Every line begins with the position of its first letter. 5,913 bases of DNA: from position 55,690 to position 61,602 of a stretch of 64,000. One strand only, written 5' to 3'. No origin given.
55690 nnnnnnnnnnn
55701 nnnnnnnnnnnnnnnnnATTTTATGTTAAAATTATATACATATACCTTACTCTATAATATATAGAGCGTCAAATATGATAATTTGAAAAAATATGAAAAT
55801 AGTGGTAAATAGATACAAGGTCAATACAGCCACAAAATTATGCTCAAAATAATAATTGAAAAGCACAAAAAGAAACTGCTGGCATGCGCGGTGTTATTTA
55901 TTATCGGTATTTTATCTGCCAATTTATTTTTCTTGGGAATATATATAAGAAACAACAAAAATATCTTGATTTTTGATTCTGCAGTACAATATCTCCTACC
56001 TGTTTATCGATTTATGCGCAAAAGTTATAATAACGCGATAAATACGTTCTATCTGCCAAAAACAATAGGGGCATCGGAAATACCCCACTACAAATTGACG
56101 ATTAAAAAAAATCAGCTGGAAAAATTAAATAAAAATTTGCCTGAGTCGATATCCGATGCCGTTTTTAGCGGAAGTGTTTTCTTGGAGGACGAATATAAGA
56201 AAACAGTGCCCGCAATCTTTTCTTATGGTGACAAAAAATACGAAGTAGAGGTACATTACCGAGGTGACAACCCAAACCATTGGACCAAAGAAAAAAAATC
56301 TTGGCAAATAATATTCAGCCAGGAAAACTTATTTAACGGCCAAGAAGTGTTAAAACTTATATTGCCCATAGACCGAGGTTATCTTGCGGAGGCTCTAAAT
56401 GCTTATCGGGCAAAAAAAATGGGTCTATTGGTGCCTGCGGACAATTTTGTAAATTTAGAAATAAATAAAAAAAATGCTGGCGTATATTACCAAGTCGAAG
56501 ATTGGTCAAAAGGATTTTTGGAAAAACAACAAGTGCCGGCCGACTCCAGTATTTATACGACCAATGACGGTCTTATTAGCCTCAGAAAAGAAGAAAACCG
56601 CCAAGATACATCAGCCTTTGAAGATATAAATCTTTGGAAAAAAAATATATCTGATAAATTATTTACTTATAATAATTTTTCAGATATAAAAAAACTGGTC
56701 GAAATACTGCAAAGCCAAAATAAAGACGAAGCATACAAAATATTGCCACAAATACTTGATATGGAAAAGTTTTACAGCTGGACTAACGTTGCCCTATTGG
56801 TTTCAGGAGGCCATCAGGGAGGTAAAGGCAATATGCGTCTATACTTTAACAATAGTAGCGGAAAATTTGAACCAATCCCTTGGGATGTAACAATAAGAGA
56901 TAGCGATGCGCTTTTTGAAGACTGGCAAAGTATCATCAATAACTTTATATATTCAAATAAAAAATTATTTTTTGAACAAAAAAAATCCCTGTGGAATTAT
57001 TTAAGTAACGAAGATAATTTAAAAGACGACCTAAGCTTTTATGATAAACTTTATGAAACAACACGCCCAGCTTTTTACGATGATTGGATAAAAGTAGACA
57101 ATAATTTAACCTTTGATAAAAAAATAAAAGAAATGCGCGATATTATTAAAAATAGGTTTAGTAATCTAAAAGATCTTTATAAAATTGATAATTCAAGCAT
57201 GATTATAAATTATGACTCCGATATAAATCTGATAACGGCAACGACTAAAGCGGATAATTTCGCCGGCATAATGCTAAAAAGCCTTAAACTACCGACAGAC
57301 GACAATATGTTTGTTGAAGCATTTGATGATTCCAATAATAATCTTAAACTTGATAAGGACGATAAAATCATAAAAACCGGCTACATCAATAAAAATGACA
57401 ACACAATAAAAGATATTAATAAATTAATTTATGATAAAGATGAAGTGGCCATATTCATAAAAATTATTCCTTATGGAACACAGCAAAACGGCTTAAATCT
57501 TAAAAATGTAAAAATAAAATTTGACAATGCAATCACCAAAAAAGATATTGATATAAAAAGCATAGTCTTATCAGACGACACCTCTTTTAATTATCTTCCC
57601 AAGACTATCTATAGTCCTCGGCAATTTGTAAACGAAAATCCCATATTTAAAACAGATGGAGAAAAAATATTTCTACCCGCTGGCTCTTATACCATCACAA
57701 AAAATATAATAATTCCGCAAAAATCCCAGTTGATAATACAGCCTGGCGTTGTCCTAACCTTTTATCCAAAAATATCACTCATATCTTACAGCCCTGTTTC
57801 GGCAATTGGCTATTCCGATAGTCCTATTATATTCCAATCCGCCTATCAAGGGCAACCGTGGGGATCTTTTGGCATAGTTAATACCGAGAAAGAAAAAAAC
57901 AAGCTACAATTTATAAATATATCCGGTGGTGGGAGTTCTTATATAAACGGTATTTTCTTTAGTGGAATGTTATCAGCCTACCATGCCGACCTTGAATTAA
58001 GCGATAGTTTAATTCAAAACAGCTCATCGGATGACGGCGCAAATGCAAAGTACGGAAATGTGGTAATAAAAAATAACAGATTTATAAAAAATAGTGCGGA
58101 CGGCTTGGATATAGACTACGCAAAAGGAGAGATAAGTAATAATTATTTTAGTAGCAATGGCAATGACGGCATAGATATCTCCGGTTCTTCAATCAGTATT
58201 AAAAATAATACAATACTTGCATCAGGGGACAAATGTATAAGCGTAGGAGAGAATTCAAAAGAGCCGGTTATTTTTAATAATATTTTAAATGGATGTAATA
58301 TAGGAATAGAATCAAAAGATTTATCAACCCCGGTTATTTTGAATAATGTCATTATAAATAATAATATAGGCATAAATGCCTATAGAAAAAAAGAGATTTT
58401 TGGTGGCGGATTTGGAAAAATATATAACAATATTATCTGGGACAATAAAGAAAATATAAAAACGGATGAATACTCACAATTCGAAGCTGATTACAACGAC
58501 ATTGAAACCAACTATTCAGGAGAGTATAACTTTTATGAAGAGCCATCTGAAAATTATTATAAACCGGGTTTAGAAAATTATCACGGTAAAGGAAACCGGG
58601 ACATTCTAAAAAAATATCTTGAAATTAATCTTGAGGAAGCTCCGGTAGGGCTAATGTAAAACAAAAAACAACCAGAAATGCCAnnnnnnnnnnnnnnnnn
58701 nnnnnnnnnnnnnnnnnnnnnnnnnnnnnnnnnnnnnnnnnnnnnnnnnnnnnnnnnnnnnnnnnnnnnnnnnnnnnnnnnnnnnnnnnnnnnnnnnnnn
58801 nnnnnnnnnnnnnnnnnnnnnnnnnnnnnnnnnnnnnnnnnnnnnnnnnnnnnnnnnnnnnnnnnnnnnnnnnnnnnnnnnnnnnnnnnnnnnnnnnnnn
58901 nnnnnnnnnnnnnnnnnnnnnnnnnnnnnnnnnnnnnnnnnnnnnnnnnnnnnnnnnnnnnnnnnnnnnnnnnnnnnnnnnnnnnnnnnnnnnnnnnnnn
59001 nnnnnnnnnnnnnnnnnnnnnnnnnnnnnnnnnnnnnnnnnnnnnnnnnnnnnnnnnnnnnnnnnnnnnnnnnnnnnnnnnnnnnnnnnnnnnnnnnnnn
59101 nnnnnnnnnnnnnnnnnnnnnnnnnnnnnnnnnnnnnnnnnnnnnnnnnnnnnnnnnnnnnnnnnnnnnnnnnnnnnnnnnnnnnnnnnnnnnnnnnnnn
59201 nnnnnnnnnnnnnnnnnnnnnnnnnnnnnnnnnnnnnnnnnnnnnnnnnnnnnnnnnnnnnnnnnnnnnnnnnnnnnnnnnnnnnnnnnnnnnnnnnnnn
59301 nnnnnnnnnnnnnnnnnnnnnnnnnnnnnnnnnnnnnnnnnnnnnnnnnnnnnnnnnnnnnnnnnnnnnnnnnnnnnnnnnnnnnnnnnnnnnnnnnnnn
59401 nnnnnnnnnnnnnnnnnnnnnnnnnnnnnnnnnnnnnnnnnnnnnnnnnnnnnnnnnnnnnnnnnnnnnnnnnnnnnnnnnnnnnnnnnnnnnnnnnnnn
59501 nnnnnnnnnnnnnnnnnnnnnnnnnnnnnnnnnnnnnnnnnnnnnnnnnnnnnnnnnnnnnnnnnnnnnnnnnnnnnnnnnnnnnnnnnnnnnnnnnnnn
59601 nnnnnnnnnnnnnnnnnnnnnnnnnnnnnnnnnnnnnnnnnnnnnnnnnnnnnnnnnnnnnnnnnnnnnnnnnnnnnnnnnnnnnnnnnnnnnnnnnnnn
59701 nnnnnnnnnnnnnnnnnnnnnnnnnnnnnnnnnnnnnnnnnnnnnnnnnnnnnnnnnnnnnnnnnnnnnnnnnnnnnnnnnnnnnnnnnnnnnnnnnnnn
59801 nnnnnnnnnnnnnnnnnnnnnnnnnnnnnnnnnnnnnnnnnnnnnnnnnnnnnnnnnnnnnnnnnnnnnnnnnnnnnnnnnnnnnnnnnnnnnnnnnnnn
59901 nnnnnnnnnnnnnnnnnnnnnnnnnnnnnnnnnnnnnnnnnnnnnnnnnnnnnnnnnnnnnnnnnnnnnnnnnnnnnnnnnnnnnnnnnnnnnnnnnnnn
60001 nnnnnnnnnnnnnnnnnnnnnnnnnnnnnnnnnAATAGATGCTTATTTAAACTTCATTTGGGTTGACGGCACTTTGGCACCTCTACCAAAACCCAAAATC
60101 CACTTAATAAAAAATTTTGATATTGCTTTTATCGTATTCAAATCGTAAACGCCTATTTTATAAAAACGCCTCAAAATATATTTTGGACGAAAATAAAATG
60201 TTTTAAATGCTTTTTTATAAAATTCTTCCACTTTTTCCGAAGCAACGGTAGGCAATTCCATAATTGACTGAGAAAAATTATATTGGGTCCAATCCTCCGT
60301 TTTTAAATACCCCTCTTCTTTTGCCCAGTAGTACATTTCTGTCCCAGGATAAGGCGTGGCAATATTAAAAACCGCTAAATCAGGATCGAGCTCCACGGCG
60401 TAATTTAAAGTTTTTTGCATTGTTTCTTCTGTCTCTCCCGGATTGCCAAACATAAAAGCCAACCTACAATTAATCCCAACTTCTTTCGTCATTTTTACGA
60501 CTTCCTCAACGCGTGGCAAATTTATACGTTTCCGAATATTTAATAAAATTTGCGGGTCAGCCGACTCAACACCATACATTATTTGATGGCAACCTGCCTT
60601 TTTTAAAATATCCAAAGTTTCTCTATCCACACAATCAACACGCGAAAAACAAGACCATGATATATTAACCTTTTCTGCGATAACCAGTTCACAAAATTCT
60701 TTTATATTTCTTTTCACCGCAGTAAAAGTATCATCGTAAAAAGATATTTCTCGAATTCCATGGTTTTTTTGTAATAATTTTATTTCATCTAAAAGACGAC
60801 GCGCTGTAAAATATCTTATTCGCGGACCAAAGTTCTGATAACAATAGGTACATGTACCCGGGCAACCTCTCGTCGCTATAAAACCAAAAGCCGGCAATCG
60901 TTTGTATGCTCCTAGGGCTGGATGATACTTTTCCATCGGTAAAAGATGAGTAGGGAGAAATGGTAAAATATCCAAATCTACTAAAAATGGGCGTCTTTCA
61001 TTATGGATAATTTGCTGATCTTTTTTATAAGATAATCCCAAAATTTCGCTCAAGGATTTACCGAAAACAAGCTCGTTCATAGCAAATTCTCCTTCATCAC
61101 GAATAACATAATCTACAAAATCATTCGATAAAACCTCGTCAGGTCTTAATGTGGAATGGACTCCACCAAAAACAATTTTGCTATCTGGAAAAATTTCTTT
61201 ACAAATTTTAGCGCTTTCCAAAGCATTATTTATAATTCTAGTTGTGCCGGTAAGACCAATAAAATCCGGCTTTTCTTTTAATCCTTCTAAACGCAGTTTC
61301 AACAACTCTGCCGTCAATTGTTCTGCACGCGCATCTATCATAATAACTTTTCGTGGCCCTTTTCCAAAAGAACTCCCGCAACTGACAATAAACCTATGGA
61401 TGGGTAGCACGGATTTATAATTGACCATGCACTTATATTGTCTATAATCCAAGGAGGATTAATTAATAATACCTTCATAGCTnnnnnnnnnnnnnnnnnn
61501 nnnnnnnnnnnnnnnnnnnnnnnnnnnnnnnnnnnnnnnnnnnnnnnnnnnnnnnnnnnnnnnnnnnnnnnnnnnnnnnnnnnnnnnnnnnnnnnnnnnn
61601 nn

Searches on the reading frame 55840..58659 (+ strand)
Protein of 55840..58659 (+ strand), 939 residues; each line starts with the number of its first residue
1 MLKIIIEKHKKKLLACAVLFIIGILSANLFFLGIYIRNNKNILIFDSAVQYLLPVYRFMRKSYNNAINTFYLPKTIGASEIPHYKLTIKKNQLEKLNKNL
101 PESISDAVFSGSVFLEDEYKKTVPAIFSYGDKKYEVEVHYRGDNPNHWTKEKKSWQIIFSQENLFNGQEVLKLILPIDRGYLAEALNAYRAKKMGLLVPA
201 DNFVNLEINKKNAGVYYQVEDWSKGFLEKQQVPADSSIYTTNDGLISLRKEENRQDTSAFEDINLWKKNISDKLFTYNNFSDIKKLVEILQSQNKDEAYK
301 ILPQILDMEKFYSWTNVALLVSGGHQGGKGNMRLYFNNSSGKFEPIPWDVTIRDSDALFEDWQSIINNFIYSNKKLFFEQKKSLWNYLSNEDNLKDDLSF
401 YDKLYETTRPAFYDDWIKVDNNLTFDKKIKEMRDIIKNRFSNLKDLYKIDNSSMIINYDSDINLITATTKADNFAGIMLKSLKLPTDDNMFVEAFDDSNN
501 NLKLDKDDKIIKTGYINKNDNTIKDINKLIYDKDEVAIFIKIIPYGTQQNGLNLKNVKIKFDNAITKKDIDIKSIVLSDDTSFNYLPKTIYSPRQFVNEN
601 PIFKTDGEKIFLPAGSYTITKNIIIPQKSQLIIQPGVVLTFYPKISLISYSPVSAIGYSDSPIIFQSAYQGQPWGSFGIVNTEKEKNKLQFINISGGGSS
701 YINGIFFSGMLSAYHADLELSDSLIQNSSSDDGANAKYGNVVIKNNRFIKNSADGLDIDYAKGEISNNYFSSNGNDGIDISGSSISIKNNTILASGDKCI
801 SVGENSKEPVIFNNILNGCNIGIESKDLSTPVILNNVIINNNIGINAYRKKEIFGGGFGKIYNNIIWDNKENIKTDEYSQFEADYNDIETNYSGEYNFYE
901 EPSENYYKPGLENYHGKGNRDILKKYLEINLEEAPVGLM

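Call 46: search_protein_families(library=pfam, proteins=[window:55840-58659:+], max_evalue=0.001)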
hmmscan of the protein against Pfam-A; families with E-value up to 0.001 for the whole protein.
window:55840-58659:+ (939 aa): 4 families
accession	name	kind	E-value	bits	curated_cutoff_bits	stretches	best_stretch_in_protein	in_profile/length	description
PF08757.17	CotH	-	3.4e-19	70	23.8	1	138-396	1-254/322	CotH kinase protein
PF13229.12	Beta_helix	-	2.3e-12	47.2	25.9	1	739-870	9-138/158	Right handed beta helix region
PF05048.19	NosD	-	2.9e-08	33.9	23.6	1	716-902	25-210/212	Periplasmic copper-binding protein (NosD)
PF12708.12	Pect-lyase_RHGA_epim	-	2.9e-06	27.7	27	1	605-824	32-213/213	Rhamnogalacturonase A/epimerase, pectate lyase-like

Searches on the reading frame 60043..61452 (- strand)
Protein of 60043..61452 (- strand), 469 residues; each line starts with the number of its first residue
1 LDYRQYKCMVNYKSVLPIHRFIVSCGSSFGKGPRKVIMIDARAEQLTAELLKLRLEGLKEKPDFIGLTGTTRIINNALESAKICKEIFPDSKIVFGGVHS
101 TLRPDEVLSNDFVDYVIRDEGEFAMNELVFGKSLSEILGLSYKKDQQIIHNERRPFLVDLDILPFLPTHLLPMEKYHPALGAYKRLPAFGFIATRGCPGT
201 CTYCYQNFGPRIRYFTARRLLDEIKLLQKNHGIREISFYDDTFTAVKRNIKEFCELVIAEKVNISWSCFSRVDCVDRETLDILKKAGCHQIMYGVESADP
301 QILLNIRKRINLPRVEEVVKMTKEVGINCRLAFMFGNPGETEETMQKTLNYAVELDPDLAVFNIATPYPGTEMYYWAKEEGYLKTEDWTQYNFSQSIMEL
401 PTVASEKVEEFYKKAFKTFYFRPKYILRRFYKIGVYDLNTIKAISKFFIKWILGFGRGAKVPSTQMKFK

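Call 6: search_protein_families(library=pfam, proteins=[window:60043-61452:-], max_evalue=0.01)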
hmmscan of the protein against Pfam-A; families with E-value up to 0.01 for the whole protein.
window:60043-61452:- (469 aa): 2 families
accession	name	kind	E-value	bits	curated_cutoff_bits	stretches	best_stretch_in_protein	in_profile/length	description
PF04055.27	Radical_SAM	-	1.4e-26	94.1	29.5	1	192-351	2-165/166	Radical SAM superfamily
PF02310.24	B12-binding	-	5.4e-12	46.1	32.1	1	36-128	31-120/121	B12 binding domain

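Call 7: search_protein_families(library=ncbifam, proteins=[window:60043-61452:-], max_evalue=0.001)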
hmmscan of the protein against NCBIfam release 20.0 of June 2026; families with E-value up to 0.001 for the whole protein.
window:60043-61452:- (469 aa): 29 families (the best 25 are shown)
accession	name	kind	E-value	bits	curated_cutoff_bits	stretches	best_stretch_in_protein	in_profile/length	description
TIGR03471.1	HpnJ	equivalog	5.4e-76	256.4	577.6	1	63-433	70-446/472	hopanoid biosynthesis associated radical SAM protein HpnJ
TIGR02026.1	BchE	equivalog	1.4e-60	205.6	481.35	1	22-434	26-441/497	magnesium-protoporphyrin IX monomethyl ester anaerobic oxidative cyclase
NF050148.1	rSAM_ApyD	equivalog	4.7e-45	154.1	750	1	58-454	71-464/645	RiPP biosynthesis radical SAM protein ApyD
NF038361.1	rSAM_Sden_1168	equivalog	1.1e-37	129.9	575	1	74-420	154-515/560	Sden_1168 family B12-binding radical SAM P-methyltransferase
TIGR04479.1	bcpD_PhpK_rSAM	subfamily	2.4e-35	121.9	600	1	60-418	109-467/504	PhpK family radical SAM P-methyltransferase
TIGR04072.2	rSAM_ladder_B12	equivalog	3.6e-33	114.8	360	1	74-389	83-384/443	lipid biosynthesis B12-binding/radical SAM protein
TIGR04014.1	B12_SAM_MJ_0865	equivalog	2.5e-31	108.9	360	1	63-374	42-355/434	methyl-coenzyme M reductase glutamine C-methyltransferase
NF033070.1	rSAM_AprD4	equivalog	2.4e-30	105.8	500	1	193-402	201-414/456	AprD4 family radical SAM diol-dehydratase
TIGR04385.1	B12_rSAM_cofa1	equivalog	7.8e-24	84.7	450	1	70-350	79-359/438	B12 lower ligand biosynthesis radical SAM protein BzaD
NF033712.0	B12_rSAM_KedN5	subfamily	5.1e-22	77.8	700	1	78-364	79-379/624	KedN5 family methylcobalamin-dependent radical SAM C-methyltransferase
TIGR04367.1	HpnR_B12_rSAM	equivalog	1.2e-21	76.8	650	1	36-418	39-408/490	hopanoid C-3 methylase HpnR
TIGR03975.1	rSAM_ocin_1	subfamily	2.3e-19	69.4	281.85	1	58-350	125-425/606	RiPP maturation radical SAM C-methyltransferase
TIGR04295.1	B12_rSAM_oligo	hypoth_equivalog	5.6e-19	68.1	400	1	35-309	41-315/422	TIGR04295 family B12-binding domain-containing radical SAM protein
NF040542.1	rSAM_RCCLKC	equivalog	1.3e-18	67.3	450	1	74-349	62-344/423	arsinothricin biosynthesis radical SAM protein ArsL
TIGR04190.1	B12_SAM_Ta0216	equivalog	2.1e-18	66.2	500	1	76-355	95-394/554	TIGR04190 family B12-binding domain/radical SAM domain protein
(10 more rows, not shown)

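Call 14: search_solved_structures(query=window:60043-61452:-, max_evalue=0.001)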
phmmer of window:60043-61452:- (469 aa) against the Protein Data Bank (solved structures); distinct sequences matched with E-value up to 0.001: 5.
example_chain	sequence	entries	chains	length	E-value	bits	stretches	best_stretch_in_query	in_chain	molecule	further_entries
6fd2_B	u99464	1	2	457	1.3e-25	93.1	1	193-395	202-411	Putative apramycin biosynthetic oxidoreductase 4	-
9ccb_A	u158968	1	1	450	1.7e-19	72.9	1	96-374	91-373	Radical SAM core domain-containing protein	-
7kdx_A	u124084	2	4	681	3.3e-08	35.7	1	57-252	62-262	Methyltransferase TokK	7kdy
6wte_A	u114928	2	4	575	8.5e-07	31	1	184-373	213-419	B12-binding domain-containing protein | Tryptophan-C2-methyltransferase containing B12-binding domain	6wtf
1olt_A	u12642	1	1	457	0.00065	21.5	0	275-365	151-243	OXYGEN-INDEPENDENT COPROPORPHYRINOGEN III OXIDASE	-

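Call 39: find_related_loci(query=window:60043-61452:-, collection=metagenome_contigs, flank=6000)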
Query window:60043-61452:- (469 aa) in metagenome_contigs; peptide patterns used: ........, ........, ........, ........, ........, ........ (x = any residue, [..] = any of these).
173 stretches matched a pattern; 73 encode a relative of the query (tblastn E <= 1e-3); 73 distinct loci.
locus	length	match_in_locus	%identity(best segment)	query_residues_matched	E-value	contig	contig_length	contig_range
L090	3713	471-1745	73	31-455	0e+0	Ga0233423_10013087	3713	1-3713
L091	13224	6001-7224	56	38-449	3e-155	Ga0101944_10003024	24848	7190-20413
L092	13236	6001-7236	52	21-437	2e-148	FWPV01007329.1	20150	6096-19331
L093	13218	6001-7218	54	26-433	3e-148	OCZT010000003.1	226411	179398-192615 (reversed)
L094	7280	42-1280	52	30-448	2e-147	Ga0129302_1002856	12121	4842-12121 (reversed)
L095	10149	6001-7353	49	12-455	3e-142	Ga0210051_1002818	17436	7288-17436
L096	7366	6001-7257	51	42-448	9e-142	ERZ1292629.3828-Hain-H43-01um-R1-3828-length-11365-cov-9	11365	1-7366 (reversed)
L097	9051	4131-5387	51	42-448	9e-142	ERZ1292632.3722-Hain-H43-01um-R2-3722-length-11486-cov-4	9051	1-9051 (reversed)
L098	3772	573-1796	50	38-448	1e-144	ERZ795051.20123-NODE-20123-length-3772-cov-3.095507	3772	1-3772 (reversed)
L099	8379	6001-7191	50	36-433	7e-137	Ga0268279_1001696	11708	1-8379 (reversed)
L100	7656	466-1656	50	36-433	7e-137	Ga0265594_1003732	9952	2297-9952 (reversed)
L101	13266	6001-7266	49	20-433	1e-136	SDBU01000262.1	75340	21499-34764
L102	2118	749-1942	48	38-433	2e-134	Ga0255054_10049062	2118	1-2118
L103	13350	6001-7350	46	18-450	4e-126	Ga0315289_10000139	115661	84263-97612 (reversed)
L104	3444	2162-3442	46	18-433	4e-130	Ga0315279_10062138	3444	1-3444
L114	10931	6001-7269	43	13-437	8e-113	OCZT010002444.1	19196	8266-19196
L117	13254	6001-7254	44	30-449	2e-111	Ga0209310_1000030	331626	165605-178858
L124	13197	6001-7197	41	38-437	1e-107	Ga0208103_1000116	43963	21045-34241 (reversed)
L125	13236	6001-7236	42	38-448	3e-107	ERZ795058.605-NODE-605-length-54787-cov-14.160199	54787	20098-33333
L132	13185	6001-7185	41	38-433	6e-101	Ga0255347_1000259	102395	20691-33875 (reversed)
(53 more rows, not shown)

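Call 42: search_protein_families(library=pfam, proteins=[L124:2582-4315:+, L114:2437-4617:+, L117:3168-4838:-, L117:7354-8685:-, L132:7916-9379:+, L125:7567-9000:+, L103:8060-9385:+, L094:1325-3175:+, L095:3494-5935:+, L101:4500-5906:+], max_evalue=0.01)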
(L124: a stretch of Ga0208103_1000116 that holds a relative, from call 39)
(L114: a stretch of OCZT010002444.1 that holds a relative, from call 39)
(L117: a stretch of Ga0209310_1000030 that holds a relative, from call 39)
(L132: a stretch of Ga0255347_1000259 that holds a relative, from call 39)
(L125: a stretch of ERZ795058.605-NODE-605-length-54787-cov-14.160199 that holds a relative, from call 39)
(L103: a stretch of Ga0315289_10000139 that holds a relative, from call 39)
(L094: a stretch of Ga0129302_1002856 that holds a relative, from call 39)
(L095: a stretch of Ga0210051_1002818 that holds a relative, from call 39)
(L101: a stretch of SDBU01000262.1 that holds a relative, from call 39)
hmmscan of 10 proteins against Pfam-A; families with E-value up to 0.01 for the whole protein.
L124:2582-4315:+ (577 aa): 1 family
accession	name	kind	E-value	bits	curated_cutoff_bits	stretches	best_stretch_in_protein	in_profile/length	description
PF13231.12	PMT_2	-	3.9e-12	47.1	26.1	1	71-232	3-157/160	Dolichyl-phosphate-mannose-protein mannosyltransferase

L114:2437-4617:+ (726 aa): 3 families
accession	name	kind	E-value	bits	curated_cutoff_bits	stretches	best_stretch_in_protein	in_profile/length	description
PF14559.12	TPR_19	-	4.7e-05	24.1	25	0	612-663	7-56/68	Tetratricopeptide repeat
PF13432.12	TPR_16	-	0.00083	20.2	32.7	0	577-627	12-62/65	Tetratricopeptide repeat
PF12895.13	ANAPC3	-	0.0021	18.8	27.2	1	611-692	4-80/82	Anaphase-promoting complex, cyclosome, subunit 3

L117:3168-4838:- (556 aa): 1 family
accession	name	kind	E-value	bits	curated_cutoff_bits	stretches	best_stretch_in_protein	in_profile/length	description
PF13231.12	PMT_2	-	8.5e-05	23.3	26.1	1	87-234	5-150/160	Dolichyl-phosphate-mannose-protein mannosyltransferase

L117:7354-8685:- (443 aa): 1 family
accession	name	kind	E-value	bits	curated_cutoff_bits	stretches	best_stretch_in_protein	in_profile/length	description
PF13231.12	PMT_2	-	8e-05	23.3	26.1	1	68-221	3-155/160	Dolichyl-phosphate-mannose-protein mannosyltransferase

L132:7916-9379:+ (487 aa): 1 family
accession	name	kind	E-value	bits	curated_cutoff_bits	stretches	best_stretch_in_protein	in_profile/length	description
PF13231.12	PMT_2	-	2.3e-09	38.1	26.1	1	182-337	5-160/160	Dolichyl-phosphate-mannose-protein mannosyltransferase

L125:7567-9000:+ (477 aa): 0 families

L103:8060-9385:+ (441 aa): 2 families
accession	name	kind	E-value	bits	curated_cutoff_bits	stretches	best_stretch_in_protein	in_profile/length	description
PF13231.12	PMT_2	-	3.4e-05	24.5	26.1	1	75-220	9-155/160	Dolichyl-phosphate-mannose-protein mannosyltransferase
PF19660.4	DUF6163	-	0.0036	17.7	27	1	63-170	41-142/145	Family of unknown function (DUF6163)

L094:1325-3175:+ (616 aa): 0 families

L095:3494-5935:+ (813 aa): 3 families
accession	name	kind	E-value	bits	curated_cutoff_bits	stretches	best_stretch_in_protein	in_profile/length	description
PF02516.20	STT3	-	4.3e-26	92.8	24.5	1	11-485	7-398/405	Oligosaccharyl transferase STT3, N-terminal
PF22627.1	AglB_core-like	-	7.5e-25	87.9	27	1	519-634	2-107/111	AglB core domain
PF18079.6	AglB_L1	-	4.7e-13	49.5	23.6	1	736-810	1-87/87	Archaeal glycosylation protein B long peripheral domain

L101:4500-5906:+ (468 aa): 1 family
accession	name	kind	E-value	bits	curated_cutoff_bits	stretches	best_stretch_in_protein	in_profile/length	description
PF13231.12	PMT_2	-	9.1e-09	36.2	26.1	1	89-248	4-155/160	Dolichyl-phosphate-mannose-protein mannosyltransferase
